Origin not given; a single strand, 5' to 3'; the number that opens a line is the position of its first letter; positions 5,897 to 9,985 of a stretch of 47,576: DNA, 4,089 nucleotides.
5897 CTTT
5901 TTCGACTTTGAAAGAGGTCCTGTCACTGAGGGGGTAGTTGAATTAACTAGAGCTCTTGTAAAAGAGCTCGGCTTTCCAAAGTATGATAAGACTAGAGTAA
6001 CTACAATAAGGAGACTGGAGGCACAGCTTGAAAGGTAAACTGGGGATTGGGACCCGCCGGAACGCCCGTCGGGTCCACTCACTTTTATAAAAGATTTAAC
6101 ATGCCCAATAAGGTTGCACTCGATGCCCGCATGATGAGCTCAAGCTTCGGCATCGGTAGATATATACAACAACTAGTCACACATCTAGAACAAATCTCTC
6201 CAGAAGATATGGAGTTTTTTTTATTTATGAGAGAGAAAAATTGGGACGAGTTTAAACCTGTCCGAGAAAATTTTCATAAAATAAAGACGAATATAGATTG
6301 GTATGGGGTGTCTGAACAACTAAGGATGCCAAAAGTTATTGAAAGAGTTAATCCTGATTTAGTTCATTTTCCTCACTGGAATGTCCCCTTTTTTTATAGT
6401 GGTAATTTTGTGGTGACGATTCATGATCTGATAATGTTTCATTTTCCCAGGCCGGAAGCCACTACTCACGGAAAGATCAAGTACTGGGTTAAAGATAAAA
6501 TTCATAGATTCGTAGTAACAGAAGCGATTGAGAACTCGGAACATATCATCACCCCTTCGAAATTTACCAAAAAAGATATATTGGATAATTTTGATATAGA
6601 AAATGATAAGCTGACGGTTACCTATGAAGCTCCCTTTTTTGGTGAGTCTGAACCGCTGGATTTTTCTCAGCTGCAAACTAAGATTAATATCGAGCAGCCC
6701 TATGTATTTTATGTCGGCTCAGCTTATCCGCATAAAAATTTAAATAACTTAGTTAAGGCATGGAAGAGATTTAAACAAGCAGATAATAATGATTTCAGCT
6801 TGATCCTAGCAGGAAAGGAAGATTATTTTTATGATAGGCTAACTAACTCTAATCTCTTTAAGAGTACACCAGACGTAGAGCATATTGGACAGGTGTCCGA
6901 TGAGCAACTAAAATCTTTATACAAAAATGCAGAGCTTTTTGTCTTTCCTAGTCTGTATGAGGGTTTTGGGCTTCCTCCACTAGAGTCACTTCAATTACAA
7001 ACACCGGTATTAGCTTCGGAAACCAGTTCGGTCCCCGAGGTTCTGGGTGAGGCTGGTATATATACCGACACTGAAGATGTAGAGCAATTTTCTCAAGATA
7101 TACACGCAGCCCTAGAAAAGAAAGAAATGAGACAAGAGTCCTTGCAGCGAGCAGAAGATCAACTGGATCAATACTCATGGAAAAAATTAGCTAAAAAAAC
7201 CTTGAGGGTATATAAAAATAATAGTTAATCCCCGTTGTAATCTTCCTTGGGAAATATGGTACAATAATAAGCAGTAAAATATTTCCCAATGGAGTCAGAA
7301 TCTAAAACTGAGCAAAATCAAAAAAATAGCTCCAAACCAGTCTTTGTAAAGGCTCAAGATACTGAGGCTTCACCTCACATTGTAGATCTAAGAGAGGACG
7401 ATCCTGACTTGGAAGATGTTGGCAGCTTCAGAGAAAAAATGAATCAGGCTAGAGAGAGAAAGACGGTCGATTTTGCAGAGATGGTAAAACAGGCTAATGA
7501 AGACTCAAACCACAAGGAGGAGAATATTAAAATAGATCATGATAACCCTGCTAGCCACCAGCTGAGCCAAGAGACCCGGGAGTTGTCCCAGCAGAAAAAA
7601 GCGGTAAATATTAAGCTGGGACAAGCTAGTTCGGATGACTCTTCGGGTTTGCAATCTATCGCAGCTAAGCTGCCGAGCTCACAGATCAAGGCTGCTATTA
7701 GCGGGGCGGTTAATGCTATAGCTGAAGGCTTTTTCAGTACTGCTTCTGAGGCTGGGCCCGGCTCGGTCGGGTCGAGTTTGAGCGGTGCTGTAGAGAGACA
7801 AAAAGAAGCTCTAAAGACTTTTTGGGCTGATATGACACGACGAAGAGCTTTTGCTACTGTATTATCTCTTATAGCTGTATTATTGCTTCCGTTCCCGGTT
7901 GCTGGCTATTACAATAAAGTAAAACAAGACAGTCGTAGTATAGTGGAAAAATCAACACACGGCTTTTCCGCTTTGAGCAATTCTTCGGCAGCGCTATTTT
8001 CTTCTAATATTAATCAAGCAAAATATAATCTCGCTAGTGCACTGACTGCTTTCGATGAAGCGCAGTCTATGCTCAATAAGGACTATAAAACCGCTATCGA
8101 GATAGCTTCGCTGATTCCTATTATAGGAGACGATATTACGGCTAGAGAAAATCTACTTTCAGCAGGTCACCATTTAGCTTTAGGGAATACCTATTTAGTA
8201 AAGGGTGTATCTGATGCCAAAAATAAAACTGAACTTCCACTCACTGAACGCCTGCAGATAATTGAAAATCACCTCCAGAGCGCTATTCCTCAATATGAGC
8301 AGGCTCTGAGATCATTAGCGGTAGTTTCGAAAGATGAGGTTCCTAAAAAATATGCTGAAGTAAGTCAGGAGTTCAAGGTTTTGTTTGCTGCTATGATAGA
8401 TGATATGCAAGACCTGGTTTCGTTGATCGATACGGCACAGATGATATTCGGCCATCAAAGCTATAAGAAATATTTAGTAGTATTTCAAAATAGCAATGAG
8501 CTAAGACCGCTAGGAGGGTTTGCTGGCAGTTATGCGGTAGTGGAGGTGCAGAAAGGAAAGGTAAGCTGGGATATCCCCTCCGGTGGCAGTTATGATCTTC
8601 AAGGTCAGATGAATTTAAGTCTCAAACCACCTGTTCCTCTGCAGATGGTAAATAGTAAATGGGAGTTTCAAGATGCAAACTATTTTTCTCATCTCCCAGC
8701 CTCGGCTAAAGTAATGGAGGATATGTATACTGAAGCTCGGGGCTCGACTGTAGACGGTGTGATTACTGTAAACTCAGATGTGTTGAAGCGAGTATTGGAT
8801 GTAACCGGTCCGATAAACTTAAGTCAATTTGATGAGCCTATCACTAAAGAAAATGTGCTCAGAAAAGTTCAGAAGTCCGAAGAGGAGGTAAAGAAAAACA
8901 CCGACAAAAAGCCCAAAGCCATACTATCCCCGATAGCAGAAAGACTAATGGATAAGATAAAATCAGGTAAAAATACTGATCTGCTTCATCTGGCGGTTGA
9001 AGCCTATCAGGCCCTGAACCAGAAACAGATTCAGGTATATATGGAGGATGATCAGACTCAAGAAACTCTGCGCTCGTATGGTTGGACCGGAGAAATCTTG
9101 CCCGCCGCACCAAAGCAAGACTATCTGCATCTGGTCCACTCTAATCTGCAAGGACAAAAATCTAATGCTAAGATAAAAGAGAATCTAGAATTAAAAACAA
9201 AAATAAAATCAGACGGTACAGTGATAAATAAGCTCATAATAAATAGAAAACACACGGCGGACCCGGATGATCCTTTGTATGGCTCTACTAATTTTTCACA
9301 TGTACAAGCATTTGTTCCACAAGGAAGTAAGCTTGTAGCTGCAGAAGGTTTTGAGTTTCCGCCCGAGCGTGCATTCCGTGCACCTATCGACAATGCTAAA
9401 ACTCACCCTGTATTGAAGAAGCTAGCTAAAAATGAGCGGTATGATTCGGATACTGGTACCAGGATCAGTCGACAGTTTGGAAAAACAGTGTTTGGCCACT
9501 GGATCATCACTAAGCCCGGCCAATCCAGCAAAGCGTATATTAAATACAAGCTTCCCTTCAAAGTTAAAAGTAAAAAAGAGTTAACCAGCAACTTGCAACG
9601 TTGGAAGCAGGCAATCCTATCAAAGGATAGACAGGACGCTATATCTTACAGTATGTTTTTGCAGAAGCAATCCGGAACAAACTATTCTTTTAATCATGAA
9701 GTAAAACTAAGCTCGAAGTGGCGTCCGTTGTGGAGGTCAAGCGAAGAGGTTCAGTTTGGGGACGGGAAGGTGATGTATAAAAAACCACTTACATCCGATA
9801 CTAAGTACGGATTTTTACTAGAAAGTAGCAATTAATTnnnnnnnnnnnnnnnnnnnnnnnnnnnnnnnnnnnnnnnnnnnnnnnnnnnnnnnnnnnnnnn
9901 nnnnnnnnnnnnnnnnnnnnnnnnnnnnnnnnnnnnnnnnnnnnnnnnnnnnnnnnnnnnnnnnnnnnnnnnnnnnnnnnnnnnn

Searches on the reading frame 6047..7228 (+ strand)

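Call 54: search_protein_families(library=pfam, proteins=[window:6047-7228:+], max_evalue=0.00001)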
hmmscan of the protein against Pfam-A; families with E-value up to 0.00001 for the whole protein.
window:6047-7228:+ (393 aa): 4 families
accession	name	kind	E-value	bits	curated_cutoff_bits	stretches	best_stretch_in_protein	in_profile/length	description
PF00534.26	Glycos_transf_1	-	2e-32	112.6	26.4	1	211-369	9-169/172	Glycosyl transferases group 1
PF13692.12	Glyco_trans_1_4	-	3.9e-25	89.2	27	1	218-357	2-141/142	Glycosyl transferases group 1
PF20706.3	GT4-conflict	-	6.6e-12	45.5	26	1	215-383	195-383/385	Family 4 Glycosyltransferase in conflict systems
PF13439.12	Glyco_transf_4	-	3.2e-11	44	28.5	1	35-193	3-163/170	Glycosyltransferase Family 4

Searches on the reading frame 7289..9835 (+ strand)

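Call 54: search_protein_families(library=pfam, proteins=[window:7289-9835:+], max_evalue=0.00001)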
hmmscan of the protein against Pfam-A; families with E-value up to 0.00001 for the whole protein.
window:7289-9835:+ (848 aa): 1 family
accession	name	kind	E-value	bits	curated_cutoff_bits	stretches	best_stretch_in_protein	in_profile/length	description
PF13196.11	DUF4012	-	5.4e-26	92.3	28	1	393-528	4-140/144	Protein of unknown function (DUF4012)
